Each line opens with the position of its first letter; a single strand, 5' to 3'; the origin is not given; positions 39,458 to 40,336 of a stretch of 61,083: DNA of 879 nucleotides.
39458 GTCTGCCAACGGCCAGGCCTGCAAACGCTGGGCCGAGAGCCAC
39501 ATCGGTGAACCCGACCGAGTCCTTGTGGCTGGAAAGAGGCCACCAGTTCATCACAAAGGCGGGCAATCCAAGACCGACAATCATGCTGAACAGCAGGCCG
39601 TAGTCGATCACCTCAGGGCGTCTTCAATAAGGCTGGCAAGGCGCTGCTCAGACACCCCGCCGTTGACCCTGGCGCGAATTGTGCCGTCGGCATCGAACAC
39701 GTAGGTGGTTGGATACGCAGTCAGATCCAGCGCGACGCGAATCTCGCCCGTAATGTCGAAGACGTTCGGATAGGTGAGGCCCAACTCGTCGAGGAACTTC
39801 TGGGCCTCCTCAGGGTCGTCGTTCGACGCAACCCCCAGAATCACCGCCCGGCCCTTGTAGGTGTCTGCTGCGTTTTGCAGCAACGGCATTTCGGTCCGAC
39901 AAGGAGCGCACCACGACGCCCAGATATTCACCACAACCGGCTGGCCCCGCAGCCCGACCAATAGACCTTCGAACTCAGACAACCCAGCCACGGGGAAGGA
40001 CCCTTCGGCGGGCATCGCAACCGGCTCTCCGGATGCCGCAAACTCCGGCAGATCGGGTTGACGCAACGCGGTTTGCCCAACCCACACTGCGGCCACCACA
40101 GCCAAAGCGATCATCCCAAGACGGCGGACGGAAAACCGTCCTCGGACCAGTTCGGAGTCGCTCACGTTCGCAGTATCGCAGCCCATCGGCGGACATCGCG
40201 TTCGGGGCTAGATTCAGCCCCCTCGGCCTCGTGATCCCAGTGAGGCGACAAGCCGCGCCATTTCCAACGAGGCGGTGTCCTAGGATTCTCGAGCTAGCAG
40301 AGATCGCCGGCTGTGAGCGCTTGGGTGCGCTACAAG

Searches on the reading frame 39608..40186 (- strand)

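Call 14: search_protein_families(library=pfam, proteins=[window:39608-40186:-], max_evalue=0.001)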
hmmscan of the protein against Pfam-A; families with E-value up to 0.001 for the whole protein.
window:39608-40186:- (192 aa): 5 families
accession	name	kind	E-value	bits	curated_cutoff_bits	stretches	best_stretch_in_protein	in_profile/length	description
PF00578.27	AhpC-TSA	-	5e-20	72.1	26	1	79-172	23-123/124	AhpC/TSA family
PF08534.16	Redoxin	-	2.5e-17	63.5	26.6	1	79-179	26-137/148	Redoxin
PF13905.12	Thioredoxin_8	-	2.8e-11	44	27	1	81-170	1-94/94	Thioredoxin-like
PF00085.26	Thioredoxin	-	5.1e-10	39.7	23.5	1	81-131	18-68/103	Thioredoxin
PF13098.12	Thioredoxin_2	-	1.1e-05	26.1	27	1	80-186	4-103/104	Thioredoxin-like domain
